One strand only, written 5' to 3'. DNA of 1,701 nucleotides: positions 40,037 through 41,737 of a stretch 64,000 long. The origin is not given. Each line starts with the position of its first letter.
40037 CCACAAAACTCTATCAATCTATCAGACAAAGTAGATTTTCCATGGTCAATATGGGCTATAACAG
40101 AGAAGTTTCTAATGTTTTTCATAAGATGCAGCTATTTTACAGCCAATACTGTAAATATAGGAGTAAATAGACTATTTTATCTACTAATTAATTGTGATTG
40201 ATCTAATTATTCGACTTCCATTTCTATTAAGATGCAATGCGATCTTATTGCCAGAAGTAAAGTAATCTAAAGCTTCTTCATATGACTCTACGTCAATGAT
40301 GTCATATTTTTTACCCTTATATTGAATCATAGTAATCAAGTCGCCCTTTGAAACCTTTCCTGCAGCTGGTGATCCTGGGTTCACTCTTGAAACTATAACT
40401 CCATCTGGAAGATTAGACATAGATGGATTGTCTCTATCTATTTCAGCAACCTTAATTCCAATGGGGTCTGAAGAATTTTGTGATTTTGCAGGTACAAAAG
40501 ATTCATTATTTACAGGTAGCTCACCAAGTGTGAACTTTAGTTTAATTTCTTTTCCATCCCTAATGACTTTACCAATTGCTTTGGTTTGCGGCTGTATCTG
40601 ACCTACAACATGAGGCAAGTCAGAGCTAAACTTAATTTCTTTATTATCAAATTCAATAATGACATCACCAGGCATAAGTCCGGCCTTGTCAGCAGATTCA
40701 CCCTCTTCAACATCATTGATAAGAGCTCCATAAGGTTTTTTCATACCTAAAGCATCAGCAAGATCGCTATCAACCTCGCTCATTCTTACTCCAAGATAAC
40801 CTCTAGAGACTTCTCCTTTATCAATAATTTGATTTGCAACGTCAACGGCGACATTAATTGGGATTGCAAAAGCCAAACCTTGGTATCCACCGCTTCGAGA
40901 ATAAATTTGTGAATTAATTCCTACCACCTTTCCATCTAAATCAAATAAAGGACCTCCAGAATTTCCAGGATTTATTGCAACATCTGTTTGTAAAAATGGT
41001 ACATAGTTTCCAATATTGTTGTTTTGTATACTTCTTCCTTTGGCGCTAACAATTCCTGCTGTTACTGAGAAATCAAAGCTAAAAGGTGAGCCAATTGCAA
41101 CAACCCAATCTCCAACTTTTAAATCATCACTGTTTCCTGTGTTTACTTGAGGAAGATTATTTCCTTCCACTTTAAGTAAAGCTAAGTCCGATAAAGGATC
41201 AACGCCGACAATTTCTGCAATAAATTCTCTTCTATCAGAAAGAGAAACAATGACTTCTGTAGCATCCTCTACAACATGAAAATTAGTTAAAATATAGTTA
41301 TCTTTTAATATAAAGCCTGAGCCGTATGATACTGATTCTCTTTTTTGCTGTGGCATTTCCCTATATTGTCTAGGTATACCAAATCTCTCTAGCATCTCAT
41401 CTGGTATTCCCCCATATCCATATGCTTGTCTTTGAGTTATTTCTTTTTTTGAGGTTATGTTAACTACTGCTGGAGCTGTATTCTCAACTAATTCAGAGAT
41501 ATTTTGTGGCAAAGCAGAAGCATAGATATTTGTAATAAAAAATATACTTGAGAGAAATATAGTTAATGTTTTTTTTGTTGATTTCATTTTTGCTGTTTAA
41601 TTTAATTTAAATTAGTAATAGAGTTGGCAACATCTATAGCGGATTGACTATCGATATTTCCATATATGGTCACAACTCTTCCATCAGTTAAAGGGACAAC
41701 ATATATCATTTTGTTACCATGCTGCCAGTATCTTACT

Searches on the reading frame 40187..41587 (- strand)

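Call 58: search_protein_families(library=ncbifam, proteins=[window:40187-41587:-], max_evalue=0.00001)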
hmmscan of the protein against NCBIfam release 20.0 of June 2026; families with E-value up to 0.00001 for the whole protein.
window:40187-41587:- (467 aa): 13 families
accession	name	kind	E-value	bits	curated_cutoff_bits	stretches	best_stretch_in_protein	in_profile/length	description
TIGR02037.1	degP_htrA_DO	subfamily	3.2e-131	438.2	416.2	1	29-461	2-431/434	Do family serine endopeptidase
NF041521.1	HhoA_HhoB_HtrA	equivalog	1.1e-85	287.8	450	1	30-357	3-334/335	HhoA/HhoB/HtrA family serine endopeptidase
TIGR02038.1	protease_degS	equivalog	2.2e-74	250.7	422.95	1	73-358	64-350/351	outer membrane-stress sensor serine endopeptidase DegS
NF007526.1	PRK10139.1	equivalog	3.4e-74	250.2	756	1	29-422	41-419/456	serine endoprotease DegQ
NF008189.1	PRK10942.1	equivalog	3e-72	243.6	720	1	80-422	106-440/477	serine endoprotease DegP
NF047968.1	SerProtHtrA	equivalog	8.7e-71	239.1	470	1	78-353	78-356/357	serine protease HtrA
NF008147.1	PRK10898.1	equivalog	2.2e-67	227.7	408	1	78-358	69-351/352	outer membrane-stress sensor serine endopeptidase DegS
NF040960.1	MamE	equivalog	1.6e-54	185.6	800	2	31-248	74-287/659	magnetosome formation protease MamE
NF053637.1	SerProtHtrAspr2045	equivalog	5.8e-50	170.4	650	1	84-349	100-381/394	serine protease HtrA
NF050055.1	SerProtHtrAMycob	equivalog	1.5e-49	169.3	800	1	84-353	224-497/502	serine protease HtrA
NF033740.0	MarP_fam_protase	equivalog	1.4e-24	86.8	250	1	86-244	210-367/390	MarP family serine protease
NF040961.1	MamO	equivalog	4.7e-14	51.6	800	1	84-249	95-262/648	magnetosome protein MamO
NF041199.1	trx7_PDZ_seleno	equivalog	1.6e-10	40.5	300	1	282-461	199-385/390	Trx7/PDZ domain-containing (seleno)protein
